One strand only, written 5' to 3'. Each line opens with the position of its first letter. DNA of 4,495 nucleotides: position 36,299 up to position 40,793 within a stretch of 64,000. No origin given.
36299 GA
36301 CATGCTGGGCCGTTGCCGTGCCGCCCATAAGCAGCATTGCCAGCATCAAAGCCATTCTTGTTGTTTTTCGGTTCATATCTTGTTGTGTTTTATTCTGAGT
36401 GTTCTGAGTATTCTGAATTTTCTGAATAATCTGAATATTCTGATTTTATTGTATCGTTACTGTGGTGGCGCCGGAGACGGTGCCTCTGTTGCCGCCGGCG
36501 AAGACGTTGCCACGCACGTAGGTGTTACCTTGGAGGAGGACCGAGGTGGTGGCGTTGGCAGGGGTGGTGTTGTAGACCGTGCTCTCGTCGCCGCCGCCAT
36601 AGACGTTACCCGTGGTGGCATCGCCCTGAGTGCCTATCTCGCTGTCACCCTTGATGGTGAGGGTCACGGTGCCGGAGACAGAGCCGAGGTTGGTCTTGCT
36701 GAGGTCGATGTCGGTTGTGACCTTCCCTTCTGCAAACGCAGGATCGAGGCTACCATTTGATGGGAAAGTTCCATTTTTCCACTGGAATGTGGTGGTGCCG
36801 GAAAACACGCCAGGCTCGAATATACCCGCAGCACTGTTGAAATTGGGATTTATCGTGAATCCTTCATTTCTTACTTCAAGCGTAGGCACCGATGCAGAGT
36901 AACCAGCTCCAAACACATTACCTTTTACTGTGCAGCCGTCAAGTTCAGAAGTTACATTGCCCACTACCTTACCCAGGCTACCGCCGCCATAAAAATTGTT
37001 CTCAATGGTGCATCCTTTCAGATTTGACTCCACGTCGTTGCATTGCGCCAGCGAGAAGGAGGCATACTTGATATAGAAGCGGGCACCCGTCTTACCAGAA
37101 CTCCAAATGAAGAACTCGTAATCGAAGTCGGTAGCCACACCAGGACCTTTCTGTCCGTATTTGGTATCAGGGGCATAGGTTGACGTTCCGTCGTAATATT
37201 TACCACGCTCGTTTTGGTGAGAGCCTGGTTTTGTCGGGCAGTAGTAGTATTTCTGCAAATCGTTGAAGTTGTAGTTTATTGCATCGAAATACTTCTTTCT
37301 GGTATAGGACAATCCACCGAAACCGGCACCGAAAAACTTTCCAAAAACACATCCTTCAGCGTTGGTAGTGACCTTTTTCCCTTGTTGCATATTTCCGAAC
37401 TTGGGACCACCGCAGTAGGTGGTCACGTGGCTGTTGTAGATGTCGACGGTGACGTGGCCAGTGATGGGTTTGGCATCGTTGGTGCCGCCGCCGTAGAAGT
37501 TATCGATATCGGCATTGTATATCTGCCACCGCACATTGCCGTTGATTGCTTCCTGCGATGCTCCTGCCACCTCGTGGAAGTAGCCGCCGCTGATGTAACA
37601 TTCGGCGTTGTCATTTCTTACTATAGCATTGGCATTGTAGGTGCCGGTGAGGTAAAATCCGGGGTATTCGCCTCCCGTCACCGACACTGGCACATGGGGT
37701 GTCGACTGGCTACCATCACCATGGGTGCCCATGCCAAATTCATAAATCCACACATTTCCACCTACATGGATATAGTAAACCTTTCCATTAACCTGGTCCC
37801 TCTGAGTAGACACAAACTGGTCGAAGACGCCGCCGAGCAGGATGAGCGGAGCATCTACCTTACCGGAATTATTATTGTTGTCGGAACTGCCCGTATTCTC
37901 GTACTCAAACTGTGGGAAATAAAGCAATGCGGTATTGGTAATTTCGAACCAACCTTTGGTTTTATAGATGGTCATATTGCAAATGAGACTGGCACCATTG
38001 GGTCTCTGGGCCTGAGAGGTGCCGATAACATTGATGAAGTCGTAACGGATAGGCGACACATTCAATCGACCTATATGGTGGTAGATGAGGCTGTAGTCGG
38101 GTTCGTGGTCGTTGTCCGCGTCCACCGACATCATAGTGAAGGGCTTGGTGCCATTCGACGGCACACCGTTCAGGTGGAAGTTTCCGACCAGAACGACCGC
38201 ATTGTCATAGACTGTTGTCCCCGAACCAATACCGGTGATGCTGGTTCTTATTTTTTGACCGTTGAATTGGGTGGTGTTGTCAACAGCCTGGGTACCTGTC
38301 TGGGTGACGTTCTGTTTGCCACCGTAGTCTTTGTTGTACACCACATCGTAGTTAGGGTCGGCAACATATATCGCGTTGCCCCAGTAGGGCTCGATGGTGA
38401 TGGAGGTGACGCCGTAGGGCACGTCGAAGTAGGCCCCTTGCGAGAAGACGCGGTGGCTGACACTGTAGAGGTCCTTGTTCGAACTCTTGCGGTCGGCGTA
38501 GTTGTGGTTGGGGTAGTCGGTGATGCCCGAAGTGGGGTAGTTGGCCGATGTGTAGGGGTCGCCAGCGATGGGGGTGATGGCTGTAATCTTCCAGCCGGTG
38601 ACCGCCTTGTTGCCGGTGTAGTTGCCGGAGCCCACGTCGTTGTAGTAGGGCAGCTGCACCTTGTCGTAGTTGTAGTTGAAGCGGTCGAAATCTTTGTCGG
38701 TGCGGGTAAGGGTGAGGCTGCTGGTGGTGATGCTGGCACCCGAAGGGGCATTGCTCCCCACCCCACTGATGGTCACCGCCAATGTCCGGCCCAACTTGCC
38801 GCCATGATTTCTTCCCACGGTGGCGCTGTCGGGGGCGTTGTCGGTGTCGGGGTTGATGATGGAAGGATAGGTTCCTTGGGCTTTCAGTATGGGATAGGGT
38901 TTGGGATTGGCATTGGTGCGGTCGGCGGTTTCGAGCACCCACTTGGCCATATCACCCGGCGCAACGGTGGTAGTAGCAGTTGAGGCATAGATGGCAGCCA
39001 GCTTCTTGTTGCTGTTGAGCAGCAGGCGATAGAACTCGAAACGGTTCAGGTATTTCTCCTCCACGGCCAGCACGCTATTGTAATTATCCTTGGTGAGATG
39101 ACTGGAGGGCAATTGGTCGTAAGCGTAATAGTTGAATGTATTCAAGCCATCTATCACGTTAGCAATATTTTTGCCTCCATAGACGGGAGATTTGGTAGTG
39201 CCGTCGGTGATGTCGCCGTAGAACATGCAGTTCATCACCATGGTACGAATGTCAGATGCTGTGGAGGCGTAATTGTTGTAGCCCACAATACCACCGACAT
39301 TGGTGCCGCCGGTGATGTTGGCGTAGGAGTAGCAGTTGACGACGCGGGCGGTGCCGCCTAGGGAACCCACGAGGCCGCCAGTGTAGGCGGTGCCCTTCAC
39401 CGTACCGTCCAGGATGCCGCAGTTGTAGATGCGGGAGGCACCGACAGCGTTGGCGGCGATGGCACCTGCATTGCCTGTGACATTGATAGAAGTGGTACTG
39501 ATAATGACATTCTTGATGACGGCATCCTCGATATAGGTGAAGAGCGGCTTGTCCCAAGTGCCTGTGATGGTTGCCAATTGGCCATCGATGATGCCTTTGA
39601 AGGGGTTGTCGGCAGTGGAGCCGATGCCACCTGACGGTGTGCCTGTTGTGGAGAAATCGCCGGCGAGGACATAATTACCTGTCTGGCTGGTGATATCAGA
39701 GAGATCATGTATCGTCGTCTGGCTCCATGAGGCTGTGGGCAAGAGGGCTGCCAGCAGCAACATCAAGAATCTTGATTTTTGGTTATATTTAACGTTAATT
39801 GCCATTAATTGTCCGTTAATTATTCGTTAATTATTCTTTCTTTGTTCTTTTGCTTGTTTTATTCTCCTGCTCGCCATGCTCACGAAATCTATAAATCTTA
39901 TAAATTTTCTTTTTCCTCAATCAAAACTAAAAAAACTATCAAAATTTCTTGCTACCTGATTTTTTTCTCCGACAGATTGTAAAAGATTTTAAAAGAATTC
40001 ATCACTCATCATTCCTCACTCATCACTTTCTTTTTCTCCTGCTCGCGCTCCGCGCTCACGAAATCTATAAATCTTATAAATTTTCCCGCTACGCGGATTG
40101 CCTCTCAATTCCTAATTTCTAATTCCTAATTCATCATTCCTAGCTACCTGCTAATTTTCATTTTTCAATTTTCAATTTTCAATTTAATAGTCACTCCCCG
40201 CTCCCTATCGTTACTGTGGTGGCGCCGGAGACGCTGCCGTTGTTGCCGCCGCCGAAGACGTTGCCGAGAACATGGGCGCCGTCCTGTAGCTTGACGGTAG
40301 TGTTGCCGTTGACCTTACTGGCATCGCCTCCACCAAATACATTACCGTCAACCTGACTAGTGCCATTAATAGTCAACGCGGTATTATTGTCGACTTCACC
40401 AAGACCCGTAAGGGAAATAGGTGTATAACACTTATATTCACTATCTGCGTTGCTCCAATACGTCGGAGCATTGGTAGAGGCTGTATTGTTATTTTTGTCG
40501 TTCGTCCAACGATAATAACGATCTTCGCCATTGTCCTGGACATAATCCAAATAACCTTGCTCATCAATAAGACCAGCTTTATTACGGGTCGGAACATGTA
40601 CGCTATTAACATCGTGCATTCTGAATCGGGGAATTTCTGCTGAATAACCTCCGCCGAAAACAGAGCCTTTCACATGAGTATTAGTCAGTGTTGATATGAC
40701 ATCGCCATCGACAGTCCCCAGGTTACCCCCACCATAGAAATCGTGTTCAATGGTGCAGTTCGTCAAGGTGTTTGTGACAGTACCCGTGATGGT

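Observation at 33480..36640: Only one of five proteins has a T9SS signal; the others begin or end in bare, mutually similar rungs (possible end-to-end beta-helix docking)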

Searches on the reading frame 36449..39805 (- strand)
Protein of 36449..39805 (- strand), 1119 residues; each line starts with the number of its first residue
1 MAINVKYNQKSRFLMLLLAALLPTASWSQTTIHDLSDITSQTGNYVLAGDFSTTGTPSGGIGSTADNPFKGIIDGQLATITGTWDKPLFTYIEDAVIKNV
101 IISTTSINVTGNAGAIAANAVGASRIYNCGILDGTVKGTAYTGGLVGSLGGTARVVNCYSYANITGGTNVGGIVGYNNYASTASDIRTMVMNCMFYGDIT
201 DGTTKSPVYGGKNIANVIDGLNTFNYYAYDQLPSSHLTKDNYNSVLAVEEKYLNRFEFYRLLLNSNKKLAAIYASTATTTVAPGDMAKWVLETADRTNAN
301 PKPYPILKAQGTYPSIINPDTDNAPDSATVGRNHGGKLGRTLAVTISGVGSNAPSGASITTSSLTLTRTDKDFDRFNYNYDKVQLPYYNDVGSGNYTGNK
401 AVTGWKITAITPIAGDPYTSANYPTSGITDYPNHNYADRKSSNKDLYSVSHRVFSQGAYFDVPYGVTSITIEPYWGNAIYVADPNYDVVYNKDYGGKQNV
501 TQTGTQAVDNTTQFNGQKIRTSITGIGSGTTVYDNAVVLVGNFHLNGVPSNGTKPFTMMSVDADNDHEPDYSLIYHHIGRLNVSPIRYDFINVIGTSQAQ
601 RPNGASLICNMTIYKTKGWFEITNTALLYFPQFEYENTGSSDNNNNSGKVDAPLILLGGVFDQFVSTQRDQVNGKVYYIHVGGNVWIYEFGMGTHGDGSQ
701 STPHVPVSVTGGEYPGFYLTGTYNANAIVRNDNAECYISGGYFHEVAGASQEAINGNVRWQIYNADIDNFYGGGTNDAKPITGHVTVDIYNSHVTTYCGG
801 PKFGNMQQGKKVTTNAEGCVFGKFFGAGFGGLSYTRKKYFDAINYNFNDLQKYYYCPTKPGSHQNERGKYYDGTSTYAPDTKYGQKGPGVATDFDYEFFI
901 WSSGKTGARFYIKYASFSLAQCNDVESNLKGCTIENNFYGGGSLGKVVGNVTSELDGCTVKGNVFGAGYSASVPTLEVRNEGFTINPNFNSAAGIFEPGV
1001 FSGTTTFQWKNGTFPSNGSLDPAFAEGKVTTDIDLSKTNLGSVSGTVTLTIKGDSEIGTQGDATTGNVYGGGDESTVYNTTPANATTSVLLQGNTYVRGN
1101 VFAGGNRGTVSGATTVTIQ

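Call 9: search_protein_families(library=pfam, proteins=[window:36449-39805:-], max_evalue=1)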
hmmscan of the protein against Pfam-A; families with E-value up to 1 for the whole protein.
window:36449-39805:- (1119 aa): 1 family
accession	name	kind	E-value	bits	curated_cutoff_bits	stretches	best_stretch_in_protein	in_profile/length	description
PF05342.19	Peptidase_M26_N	-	0.011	15.4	27.7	1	82-129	199-246/250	M26 IgA1-specific Metallo-endopeptidase N-terminal region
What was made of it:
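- On GLUG / Peptidase_M26_N-containing surface proteins (1119- and 1173-aa heads only): The 1119-aa protein scores 15.4 bits, below the cut-off (call 9).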

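Call 10: search_protein_families(library=ncbifam, proteins=[window:36449-39805:-], max_evalue=1)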
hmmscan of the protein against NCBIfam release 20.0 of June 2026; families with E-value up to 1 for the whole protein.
window:36449-39805:- (1119 aa): 0 families

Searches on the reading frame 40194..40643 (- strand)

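Call 38: search_protein_families(library=ncbifam, proteins=[window:40194-40643:-], max_evalue=10)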
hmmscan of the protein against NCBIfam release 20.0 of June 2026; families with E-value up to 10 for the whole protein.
window:40194-40643:- (150 aa): 2 families
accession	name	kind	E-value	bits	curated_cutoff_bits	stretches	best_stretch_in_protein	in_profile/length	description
TIGR03440.2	egtB_TIGR03440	equivalog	0.009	15.1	360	1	24-85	211-271/413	ergothioneine biosynthesis protein EgtB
TIGR04344.1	ovoA_Nterm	equivalog_domain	0.064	12.1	400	1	24-74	230-282/444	5-histidylcysteine sulfoxide synthase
